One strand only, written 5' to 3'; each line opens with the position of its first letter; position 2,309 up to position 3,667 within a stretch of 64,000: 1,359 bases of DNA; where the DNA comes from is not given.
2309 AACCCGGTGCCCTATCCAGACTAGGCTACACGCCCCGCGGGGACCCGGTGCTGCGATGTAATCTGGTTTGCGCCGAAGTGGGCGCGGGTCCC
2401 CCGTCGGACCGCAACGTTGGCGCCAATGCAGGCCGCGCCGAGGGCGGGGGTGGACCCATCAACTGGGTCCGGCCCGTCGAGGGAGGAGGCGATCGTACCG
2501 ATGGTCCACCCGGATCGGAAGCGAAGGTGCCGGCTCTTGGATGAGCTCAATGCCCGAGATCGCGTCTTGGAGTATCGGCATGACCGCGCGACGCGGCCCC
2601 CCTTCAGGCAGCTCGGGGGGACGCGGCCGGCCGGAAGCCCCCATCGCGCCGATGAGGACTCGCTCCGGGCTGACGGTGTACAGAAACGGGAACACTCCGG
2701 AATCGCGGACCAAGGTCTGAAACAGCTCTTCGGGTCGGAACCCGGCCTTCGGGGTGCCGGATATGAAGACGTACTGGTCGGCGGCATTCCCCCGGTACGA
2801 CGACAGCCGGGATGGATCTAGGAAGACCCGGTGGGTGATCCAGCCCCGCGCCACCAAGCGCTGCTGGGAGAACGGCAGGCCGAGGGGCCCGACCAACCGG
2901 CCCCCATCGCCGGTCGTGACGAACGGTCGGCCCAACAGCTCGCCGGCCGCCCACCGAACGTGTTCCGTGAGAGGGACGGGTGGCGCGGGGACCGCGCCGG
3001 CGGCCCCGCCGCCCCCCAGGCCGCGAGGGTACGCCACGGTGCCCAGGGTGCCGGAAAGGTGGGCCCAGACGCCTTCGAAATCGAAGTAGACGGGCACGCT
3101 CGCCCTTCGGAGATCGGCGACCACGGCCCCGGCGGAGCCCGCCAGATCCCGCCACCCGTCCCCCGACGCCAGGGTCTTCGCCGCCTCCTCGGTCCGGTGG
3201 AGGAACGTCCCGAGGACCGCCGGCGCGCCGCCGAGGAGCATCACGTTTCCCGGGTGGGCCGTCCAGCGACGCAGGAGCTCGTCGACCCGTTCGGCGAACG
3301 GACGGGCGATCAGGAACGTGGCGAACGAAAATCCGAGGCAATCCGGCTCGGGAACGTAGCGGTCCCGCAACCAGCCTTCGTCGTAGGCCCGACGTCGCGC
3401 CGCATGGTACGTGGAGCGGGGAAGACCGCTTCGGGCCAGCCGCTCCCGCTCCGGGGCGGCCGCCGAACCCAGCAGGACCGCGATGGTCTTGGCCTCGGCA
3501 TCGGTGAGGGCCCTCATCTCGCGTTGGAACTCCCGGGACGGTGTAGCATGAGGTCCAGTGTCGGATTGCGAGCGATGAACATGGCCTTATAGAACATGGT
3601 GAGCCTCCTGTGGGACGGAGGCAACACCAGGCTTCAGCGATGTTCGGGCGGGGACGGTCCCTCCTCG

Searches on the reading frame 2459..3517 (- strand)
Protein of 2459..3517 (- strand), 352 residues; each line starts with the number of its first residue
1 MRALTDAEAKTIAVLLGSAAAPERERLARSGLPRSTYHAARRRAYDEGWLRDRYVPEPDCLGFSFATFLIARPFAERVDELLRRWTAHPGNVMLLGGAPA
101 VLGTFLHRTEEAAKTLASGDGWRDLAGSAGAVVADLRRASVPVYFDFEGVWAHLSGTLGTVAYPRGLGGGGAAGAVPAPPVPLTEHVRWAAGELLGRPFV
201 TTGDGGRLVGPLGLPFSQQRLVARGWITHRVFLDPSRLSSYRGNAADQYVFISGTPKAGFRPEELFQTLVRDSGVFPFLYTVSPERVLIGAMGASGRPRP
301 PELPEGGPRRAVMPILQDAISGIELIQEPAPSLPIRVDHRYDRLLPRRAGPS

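Call 6: search_protein_families(library=pfam, proteins=[window:2459-3517:-], max_evalue=1)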
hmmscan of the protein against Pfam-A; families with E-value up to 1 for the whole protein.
window:2459-3517:- (352 aa): 0 families

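Call 66: search_protein_families(library=ncbifam, proteins=[window:2459-3517:-], max_evalue=1)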
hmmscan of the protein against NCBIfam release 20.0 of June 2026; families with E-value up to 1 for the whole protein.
window:2459-3517:- (352 aa): 0 families

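Call 96: find_encoding_contigs(protein=window:2459-3517:-, flank=10000, max_places=10)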
Protein window:2459-3517:- (352 aa): 2 contigs read that carry it; 2 places shown.
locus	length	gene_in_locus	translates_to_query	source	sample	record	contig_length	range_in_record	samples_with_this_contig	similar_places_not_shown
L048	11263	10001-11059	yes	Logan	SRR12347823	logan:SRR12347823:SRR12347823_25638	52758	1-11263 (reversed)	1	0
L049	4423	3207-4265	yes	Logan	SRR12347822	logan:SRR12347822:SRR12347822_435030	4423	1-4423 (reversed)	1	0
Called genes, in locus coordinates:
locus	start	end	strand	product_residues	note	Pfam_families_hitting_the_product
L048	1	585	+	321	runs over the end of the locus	PF04055:Radical_SAM, PF08608:Wyosine_form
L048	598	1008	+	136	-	PF01894:YjbQ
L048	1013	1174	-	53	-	PF03911:Sec61_beta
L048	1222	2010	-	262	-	PF01343:Peptidase_S49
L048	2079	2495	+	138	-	-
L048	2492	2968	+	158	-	PF01814:Hemerythrin (weak)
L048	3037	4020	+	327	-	PF05496:RuvB_N (weak), PF25199:nSTAND_NTPase5 (weak), PF13173:AAA_14 (weak), PF13401:AAA_22 (faint), PF00004:AAA, PF13177:DNA_pol3_delta2 (weak), PF21960:RCF1-5-like_lid (weak), PF08542:Rep_fac_C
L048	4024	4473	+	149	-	PF01967:MoaC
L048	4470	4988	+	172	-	PF00994:MoCF_biosynth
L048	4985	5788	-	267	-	PF13578:Methyltransf_24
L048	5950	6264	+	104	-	PF00085:Thioredoxin, PF13098:Thioredoxin_2 (weak)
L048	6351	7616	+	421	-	PF03463:eRF1_1, PF18854:baeRF_family10, PF03464:eRF1_2, PF18859:acVLRF1, PF03465:eRF1_3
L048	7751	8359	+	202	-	-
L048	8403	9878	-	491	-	-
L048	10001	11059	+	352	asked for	-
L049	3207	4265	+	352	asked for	-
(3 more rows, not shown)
